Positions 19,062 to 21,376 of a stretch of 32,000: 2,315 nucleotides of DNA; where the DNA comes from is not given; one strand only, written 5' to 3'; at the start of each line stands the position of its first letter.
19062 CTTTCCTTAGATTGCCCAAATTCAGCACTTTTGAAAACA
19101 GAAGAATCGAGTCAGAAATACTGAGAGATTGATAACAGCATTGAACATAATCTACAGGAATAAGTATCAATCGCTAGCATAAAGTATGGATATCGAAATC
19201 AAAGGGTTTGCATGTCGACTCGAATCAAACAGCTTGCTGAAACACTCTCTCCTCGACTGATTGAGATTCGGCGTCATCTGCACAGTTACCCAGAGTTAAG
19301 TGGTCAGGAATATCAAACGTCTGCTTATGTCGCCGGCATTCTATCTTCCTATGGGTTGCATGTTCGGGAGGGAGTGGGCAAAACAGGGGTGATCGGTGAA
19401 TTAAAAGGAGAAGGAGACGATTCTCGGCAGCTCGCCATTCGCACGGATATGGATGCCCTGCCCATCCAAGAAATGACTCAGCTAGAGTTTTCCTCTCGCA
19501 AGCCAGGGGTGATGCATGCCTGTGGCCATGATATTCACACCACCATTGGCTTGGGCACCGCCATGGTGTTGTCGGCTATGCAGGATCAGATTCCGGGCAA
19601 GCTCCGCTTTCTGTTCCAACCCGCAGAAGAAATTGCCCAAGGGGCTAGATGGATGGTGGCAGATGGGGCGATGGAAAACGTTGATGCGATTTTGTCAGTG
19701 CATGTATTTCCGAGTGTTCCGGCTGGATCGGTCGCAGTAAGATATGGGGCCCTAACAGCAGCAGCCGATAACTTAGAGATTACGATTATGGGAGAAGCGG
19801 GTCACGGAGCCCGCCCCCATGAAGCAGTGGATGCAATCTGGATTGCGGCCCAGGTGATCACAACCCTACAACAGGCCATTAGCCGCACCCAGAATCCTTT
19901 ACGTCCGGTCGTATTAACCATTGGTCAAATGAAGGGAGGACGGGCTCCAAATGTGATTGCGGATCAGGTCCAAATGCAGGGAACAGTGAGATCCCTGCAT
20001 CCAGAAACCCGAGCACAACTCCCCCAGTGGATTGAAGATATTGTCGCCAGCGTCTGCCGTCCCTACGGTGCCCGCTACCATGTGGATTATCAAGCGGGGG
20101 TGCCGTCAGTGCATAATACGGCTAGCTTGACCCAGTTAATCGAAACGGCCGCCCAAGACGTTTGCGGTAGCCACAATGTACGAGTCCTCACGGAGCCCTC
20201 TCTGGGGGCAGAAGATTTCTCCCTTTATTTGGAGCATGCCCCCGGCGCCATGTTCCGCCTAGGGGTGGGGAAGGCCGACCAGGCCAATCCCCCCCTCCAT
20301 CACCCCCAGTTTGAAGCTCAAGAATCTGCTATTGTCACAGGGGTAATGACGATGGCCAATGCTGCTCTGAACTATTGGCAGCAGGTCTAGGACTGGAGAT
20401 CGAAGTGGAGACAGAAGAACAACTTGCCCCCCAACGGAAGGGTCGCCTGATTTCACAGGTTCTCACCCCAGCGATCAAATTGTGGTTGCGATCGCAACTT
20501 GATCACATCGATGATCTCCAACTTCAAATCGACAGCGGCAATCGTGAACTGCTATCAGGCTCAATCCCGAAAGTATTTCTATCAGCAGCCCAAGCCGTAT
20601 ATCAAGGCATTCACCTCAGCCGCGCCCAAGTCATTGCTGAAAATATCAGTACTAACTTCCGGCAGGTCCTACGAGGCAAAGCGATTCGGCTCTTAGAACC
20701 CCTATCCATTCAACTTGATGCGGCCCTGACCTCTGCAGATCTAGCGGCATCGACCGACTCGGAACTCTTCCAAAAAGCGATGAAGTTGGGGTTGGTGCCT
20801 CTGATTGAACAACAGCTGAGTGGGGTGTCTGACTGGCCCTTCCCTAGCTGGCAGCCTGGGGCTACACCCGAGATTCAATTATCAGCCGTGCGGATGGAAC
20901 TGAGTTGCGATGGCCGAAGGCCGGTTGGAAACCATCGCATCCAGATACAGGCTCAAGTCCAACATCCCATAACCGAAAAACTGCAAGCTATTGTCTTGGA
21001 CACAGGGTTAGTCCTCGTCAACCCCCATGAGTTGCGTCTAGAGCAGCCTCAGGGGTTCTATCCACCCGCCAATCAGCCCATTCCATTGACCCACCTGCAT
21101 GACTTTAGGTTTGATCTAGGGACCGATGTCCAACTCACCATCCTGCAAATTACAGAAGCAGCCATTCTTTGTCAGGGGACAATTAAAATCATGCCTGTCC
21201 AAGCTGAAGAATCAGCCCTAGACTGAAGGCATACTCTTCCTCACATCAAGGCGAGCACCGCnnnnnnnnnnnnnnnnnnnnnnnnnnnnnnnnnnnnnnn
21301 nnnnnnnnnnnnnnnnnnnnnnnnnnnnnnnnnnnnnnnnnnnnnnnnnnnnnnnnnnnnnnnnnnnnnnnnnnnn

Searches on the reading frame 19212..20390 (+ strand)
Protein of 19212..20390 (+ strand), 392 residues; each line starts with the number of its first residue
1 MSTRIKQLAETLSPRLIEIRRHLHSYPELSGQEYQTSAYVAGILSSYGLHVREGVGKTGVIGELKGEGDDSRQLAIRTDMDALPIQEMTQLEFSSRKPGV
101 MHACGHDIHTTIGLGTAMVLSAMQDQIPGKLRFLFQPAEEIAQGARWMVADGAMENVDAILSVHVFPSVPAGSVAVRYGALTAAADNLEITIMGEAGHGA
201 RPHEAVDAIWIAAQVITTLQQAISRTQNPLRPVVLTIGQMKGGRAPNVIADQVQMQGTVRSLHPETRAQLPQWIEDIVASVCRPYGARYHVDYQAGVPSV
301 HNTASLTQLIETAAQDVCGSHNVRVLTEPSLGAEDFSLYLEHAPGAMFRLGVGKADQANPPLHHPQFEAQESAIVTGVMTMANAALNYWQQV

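Call 82: search_protein_families(library=pfam, proteins=[window:19212-20390:+], max_evalue=0.00001)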
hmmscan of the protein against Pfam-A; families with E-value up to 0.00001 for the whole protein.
window:19212-20390:+ (392 aa): 2 families
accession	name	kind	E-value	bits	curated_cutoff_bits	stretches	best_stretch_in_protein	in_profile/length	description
PF01546.33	Peptidase_M20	-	3.5e-45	154.9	24.6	1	75-386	1-205/206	Peptidase family M20/M25/M40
PF07687.19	M20_dimer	-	2.4e-15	56.8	21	1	188-284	9-105/107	Peptidase dimerisation domain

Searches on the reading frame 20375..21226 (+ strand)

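Call 82: search_protein_families(library=pfam, proteins=[window:20375-21226:+], max_evalue=0.00001)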
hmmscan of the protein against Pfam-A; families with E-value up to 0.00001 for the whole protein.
window:20375-21226:+ (283 aa): 1 family
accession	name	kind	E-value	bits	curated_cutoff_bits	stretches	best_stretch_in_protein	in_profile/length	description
PF11209.13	LmeA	-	1e-25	91.5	27.3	1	23-269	3-217/217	LmeA-like phospholipid-binding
